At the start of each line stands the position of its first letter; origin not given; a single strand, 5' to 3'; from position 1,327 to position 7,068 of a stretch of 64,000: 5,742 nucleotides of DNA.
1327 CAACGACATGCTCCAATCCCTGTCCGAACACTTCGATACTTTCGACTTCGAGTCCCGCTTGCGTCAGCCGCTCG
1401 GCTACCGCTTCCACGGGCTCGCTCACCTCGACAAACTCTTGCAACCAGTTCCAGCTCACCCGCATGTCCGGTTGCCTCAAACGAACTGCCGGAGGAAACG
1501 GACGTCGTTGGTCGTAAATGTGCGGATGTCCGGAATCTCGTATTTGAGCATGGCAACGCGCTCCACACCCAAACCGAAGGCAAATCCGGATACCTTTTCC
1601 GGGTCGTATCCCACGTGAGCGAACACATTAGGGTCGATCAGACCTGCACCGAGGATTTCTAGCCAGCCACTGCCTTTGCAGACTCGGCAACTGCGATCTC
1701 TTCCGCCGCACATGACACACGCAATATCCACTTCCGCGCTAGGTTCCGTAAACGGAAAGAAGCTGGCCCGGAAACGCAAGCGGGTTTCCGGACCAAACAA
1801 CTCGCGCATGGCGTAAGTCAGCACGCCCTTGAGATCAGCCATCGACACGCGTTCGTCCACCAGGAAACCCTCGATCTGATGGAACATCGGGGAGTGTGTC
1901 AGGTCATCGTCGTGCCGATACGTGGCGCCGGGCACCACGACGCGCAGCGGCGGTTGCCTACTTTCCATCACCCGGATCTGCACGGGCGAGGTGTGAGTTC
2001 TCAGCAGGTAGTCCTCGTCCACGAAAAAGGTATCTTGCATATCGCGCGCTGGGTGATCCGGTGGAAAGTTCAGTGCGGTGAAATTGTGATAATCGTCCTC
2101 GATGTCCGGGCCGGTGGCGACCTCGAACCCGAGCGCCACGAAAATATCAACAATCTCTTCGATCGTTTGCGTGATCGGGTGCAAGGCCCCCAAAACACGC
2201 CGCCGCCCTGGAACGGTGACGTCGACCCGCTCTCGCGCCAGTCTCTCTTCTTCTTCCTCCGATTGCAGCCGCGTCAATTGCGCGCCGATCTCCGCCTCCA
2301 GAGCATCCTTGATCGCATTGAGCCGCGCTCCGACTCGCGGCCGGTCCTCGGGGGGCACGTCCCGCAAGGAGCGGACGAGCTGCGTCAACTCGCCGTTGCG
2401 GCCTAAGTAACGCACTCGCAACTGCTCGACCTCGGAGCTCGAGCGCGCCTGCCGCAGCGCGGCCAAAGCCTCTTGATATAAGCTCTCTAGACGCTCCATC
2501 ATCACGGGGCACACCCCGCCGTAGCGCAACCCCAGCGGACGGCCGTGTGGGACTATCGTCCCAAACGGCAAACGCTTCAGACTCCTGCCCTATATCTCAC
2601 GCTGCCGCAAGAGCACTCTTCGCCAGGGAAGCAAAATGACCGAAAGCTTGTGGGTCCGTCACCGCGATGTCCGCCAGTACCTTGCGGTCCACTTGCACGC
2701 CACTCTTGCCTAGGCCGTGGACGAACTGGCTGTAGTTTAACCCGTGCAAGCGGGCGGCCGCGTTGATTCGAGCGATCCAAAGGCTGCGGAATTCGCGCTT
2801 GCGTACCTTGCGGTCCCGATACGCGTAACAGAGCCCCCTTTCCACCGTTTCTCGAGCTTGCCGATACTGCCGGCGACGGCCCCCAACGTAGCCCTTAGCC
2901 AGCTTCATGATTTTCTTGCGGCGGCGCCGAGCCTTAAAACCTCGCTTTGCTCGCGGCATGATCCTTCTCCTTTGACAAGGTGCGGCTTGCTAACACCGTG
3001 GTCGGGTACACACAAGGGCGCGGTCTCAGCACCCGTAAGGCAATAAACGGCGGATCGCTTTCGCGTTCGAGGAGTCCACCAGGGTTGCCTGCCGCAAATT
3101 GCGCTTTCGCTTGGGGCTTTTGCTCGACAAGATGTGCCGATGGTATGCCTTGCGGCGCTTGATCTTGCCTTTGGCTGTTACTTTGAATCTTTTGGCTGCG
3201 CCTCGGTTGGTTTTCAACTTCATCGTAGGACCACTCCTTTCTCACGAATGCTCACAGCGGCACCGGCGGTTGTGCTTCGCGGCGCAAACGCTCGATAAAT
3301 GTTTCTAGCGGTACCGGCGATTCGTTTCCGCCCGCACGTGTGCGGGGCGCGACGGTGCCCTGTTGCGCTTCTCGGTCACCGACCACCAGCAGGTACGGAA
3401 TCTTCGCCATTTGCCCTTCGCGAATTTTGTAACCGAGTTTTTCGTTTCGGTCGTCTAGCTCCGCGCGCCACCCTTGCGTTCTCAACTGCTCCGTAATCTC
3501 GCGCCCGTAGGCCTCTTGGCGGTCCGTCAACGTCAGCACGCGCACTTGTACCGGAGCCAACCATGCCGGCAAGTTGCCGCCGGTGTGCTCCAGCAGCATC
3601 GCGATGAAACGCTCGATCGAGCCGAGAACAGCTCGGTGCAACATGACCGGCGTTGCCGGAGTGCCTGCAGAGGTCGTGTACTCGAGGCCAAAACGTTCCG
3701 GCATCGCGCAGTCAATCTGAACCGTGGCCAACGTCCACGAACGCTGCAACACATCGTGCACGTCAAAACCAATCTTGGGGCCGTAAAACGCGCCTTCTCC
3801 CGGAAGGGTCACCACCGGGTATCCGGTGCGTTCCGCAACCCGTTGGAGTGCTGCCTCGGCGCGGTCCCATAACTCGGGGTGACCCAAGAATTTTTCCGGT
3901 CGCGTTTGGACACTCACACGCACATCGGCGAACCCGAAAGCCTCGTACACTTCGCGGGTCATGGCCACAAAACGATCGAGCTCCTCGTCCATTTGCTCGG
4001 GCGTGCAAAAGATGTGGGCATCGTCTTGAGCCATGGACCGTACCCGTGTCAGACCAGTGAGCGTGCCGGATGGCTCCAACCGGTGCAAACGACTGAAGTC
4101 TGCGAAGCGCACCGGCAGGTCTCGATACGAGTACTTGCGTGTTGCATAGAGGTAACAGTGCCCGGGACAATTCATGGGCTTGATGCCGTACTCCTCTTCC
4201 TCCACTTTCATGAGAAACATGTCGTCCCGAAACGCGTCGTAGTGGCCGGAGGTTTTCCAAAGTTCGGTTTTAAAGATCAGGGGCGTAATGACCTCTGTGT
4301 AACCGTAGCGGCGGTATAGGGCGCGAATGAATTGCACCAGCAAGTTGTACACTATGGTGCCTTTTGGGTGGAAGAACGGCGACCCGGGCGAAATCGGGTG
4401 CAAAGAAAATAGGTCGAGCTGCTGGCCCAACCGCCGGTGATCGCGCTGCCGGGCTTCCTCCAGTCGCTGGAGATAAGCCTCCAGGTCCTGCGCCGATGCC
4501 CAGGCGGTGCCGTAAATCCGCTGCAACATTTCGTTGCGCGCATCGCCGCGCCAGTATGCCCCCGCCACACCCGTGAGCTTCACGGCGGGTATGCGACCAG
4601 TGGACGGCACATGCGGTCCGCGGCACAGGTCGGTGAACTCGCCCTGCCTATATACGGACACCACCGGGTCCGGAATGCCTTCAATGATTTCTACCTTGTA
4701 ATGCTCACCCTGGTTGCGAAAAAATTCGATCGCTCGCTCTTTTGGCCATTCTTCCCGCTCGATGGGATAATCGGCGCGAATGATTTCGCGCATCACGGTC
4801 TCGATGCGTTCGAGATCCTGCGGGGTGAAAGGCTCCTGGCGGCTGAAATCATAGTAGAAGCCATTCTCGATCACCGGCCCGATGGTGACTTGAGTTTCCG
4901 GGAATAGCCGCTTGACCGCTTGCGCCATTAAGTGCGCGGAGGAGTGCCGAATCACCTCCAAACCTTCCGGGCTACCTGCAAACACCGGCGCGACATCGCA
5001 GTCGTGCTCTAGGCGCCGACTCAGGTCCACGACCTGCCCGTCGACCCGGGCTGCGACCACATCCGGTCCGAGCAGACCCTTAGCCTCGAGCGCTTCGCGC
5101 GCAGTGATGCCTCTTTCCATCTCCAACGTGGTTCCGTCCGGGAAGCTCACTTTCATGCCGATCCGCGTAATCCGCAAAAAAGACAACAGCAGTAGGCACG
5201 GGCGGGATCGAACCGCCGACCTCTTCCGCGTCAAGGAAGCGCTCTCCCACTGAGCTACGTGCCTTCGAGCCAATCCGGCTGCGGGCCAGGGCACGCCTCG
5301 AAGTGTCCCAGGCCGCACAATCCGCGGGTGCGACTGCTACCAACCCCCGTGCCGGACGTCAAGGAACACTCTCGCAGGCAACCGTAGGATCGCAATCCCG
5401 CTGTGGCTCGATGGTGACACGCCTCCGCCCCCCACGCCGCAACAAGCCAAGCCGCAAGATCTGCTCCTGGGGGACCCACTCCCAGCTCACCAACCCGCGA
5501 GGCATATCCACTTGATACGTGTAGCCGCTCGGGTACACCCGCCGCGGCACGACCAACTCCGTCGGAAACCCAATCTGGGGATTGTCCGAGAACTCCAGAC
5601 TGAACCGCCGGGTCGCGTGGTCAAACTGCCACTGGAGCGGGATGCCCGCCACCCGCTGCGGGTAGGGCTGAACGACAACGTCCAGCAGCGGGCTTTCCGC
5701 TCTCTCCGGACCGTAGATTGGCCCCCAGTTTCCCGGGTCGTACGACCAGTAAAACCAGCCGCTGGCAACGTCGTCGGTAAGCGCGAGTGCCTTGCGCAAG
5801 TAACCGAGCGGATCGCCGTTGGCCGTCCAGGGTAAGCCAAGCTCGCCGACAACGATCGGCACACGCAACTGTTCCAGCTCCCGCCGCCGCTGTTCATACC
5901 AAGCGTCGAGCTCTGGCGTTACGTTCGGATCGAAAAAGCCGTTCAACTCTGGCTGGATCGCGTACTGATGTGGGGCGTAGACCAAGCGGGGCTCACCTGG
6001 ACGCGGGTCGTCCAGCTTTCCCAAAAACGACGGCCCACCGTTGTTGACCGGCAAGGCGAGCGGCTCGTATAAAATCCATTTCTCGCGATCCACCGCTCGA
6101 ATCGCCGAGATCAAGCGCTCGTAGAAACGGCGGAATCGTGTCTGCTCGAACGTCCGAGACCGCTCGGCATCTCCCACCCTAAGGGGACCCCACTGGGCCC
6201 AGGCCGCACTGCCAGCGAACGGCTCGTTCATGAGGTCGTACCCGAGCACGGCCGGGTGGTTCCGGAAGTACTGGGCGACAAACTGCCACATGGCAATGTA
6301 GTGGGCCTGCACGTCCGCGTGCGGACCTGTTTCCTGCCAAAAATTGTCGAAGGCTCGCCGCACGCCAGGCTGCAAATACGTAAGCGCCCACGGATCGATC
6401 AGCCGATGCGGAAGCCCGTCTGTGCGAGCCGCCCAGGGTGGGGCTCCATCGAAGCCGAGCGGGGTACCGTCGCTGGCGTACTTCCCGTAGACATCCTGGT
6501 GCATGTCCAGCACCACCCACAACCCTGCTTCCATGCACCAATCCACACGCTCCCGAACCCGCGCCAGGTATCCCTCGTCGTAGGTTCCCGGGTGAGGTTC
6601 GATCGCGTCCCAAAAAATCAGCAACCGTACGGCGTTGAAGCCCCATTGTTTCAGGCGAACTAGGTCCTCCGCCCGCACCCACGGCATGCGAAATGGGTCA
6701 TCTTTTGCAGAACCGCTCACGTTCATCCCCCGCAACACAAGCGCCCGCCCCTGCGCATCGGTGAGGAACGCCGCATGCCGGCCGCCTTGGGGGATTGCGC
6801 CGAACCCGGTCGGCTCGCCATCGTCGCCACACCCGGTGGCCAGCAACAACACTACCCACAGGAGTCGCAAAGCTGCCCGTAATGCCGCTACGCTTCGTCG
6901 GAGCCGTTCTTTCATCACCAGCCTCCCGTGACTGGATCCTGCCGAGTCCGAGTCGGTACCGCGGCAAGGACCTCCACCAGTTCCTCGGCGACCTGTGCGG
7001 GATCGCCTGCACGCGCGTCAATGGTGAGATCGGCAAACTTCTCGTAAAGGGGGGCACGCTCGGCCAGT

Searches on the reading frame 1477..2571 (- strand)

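Call 84: search_protein_families(library=pfam, proteins=[window:1477-2571:-], max_evalue=0.00001)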
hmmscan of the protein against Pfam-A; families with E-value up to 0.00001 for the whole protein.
window:1477-2571:- (364 aa): 2 families
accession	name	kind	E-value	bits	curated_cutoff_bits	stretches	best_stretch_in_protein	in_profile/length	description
PF01409.25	tRNA-synt_2d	-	5.2e-99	331.1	19.8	1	116-363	2-246/246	tRNA synthetases class II core domain (F)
PF02912.23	Phe_tRNA-synt_N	-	7.9e-22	77.4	22.3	1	44-111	2-69/69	Aminoacyl tRNA synthetase class II, N-terminal domain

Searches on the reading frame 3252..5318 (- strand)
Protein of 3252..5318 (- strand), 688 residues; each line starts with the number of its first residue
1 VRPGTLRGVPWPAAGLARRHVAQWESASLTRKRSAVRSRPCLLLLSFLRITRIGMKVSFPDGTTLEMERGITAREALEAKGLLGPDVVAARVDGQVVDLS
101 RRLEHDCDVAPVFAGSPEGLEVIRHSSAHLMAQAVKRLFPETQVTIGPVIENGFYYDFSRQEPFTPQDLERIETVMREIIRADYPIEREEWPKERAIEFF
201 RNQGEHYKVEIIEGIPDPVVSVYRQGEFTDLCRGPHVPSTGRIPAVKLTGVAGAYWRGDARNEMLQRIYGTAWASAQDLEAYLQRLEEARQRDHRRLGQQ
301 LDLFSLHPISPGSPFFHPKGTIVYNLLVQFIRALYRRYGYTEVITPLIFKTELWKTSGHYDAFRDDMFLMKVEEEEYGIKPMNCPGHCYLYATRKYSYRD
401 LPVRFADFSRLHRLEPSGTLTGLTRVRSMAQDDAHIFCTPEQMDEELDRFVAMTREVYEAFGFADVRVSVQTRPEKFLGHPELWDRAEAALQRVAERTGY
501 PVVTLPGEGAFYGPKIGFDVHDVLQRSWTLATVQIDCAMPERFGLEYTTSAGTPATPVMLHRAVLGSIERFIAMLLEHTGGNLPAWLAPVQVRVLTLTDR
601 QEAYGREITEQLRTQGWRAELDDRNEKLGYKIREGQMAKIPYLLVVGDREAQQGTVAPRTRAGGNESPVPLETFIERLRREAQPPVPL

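Call 84: search_protein_families(library=pfam, proteins=[window:3252-5318:-], max_evalue=0.00001)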
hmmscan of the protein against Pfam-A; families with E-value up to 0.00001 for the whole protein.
window:3252-5318:- (688 aa): 4 families
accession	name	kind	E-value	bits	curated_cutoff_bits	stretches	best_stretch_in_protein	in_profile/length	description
PF00587.30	tRNA-synt_2b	-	1.1e-39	136.7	29.3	1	373-578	6-178/179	tRNA synthetase class II core domain (G, H, P, S and T)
PF03129.25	HGTP_anticodon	-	1.3e-22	80.2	21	1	591-680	1-93/94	Anticodon binding domain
PF07973.19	tRNA_SAD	-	4.8e-17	62.1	24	1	220-269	1-44/44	Threonyl and Alanyl tRNA synthetase second additional domain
PF02824.27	TGS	-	1.9e-06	28.3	22.2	1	55-109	1-56/60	TGS domain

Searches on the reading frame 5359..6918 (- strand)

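Call 84: search_protein_families(library=pfam, proteins=[window:5359-6918:-], max_evalue=0.00001)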
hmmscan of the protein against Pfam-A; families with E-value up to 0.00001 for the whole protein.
window:5359-6918:- (519 aa): 2 families
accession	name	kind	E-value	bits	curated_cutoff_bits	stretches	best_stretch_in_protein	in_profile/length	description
PF00150.24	Cellulase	-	6e-31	108.4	23.5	1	54-395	2-270/272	Cellulase (glycosyl hydrolase family 5)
PF18564.7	Glyco_hydro_5_C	-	1.2e-13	51.8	22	1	418-491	2-73/87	Glycoside hydrolase family 5 C-terminal domain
